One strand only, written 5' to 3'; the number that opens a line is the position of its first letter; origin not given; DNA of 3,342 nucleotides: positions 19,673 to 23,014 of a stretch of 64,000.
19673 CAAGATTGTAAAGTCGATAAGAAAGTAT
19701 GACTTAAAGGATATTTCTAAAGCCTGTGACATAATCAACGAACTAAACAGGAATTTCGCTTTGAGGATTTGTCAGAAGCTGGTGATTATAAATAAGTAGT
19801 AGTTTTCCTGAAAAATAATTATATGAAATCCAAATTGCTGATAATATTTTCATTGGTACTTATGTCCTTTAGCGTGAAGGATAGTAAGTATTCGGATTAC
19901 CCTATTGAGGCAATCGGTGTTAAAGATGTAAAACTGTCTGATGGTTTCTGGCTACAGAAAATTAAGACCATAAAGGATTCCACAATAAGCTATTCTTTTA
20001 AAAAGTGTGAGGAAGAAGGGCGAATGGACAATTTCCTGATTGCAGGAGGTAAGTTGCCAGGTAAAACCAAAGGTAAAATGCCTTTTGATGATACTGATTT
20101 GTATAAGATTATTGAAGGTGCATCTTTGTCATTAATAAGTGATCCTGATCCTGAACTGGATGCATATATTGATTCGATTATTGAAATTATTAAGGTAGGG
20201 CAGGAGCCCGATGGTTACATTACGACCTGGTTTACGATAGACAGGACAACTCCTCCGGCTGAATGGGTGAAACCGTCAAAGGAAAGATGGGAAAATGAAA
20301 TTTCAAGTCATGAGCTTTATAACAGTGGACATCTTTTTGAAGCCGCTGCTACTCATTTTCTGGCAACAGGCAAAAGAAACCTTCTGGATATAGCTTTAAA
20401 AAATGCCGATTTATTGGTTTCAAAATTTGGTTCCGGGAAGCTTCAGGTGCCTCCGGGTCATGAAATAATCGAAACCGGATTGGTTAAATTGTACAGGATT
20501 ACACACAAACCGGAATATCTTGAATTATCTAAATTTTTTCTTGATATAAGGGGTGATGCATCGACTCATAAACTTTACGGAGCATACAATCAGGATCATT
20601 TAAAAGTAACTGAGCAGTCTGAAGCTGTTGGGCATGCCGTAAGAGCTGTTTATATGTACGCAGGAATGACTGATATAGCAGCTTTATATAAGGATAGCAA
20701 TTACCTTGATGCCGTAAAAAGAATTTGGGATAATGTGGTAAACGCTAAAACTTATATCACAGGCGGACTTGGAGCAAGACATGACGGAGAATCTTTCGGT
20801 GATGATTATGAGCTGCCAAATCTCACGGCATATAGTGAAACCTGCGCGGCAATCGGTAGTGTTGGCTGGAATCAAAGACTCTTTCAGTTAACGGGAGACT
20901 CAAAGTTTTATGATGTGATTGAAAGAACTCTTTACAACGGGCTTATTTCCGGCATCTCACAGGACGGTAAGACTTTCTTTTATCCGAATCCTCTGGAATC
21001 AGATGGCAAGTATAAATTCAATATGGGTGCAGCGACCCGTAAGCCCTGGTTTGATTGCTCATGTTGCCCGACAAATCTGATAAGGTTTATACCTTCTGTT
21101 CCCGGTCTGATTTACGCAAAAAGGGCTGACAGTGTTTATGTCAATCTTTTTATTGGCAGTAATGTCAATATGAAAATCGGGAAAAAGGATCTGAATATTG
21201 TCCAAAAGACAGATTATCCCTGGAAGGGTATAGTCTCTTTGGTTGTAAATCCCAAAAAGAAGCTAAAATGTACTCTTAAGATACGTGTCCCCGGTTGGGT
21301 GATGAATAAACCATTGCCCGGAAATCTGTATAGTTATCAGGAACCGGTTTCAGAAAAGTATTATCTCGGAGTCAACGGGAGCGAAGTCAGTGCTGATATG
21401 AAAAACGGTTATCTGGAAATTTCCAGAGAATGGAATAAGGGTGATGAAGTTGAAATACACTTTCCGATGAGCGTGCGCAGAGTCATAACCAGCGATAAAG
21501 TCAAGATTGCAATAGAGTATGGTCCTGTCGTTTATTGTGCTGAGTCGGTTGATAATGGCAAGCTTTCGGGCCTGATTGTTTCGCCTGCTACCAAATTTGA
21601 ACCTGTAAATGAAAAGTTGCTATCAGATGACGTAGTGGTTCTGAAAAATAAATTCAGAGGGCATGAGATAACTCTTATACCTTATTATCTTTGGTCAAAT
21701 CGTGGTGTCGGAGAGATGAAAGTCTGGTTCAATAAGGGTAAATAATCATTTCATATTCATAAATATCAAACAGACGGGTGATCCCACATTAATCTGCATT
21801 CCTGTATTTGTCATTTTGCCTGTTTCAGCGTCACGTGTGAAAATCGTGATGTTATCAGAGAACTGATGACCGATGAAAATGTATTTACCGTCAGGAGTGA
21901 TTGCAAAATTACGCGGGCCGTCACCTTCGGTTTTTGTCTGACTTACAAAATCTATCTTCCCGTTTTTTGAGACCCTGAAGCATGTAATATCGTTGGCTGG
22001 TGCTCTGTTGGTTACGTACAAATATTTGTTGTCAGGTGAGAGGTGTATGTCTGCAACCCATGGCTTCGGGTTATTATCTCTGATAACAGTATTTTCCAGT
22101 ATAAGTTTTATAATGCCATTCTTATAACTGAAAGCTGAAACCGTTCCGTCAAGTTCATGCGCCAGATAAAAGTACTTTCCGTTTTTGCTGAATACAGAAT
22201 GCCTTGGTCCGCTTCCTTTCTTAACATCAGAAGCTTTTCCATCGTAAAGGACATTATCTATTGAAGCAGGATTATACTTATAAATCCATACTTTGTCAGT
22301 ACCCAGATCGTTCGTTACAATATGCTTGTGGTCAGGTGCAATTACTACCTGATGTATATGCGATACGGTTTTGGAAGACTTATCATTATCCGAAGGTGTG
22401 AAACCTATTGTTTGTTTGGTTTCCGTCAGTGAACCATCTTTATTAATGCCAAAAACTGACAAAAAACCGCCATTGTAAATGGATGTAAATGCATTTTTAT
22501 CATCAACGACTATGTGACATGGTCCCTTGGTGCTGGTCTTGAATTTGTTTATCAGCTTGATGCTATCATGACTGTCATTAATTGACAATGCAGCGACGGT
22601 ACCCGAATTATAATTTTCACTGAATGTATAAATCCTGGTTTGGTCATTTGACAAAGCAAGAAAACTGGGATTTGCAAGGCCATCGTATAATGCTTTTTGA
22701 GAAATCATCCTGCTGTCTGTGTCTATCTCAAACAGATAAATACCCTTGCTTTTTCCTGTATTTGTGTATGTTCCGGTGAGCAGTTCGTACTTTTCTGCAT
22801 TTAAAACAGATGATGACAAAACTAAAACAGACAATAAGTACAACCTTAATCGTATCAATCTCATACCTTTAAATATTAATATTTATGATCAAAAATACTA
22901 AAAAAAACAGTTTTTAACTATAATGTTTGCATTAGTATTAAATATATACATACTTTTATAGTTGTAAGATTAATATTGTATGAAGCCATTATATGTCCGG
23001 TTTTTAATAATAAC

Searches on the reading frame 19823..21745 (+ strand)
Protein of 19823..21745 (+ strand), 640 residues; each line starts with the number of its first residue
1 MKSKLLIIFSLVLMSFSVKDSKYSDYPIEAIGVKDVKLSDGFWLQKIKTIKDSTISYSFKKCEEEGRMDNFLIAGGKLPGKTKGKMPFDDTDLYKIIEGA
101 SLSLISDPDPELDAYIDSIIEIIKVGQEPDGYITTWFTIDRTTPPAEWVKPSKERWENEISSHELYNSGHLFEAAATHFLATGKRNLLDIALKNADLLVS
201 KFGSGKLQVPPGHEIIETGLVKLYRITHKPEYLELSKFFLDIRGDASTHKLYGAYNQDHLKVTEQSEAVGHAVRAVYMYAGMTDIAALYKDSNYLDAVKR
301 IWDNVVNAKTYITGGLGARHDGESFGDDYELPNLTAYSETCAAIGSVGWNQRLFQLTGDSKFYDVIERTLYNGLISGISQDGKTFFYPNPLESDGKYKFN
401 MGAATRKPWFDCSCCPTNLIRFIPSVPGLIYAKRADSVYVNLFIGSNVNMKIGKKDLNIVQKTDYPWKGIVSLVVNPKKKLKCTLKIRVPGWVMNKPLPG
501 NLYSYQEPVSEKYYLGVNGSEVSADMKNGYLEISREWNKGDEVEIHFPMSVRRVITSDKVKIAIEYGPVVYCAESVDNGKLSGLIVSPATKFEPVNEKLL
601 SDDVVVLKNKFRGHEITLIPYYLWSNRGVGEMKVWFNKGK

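Call 56: search_protein_families(library=pfam, max_evalue=0.0001, proteins=[window:19823-21745:+])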
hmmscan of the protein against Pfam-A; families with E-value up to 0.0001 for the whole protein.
window:19823-21745:+ (640 aa): 3 families
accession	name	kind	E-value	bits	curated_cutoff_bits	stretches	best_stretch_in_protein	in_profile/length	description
PF07944.18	Beta-AFase-like_GH127_cat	-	4e-107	358.9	24.9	1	35-427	1-375/376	Beta-L-arabinofuranosidase, GH127 catalytic domain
PF20736.2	Glyco_hydro127M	-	1.5e-25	89.6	24.2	1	438-549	2-95/95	Beta-L-arabinofuranosidase, GH127 middle domain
PF20737.2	Glyco_hydro127C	-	1.1e-19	70.4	23.7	1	554-636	9-70/71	Glycoside hydrolase family 127 C-terminal domain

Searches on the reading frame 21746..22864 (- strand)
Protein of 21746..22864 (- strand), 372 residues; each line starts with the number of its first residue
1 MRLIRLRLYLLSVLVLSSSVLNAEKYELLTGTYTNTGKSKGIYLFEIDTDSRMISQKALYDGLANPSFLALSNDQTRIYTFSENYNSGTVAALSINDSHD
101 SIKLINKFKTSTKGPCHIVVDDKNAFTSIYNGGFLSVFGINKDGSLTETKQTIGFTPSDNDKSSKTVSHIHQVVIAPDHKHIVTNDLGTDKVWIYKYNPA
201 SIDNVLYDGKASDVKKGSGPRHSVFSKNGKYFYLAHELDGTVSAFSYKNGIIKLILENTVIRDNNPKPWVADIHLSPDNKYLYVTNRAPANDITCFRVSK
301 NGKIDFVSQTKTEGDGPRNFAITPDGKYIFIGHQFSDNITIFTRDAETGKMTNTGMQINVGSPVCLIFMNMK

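Call 56: search_protein_families(library=pfam, max_evalue=0.0001, proteins=[window:21746-22864:-])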
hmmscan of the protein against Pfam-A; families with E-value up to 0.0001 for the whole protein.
window:21746-22864:- (372 aa): 1 family
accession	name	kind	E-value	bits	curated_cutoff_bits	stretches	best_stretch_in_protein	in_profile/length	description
PF10282.15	Lactonase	-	3.1e-97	326.3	21.7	1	28-368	2-344/344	Lactonase, 7-bladed beta-propeller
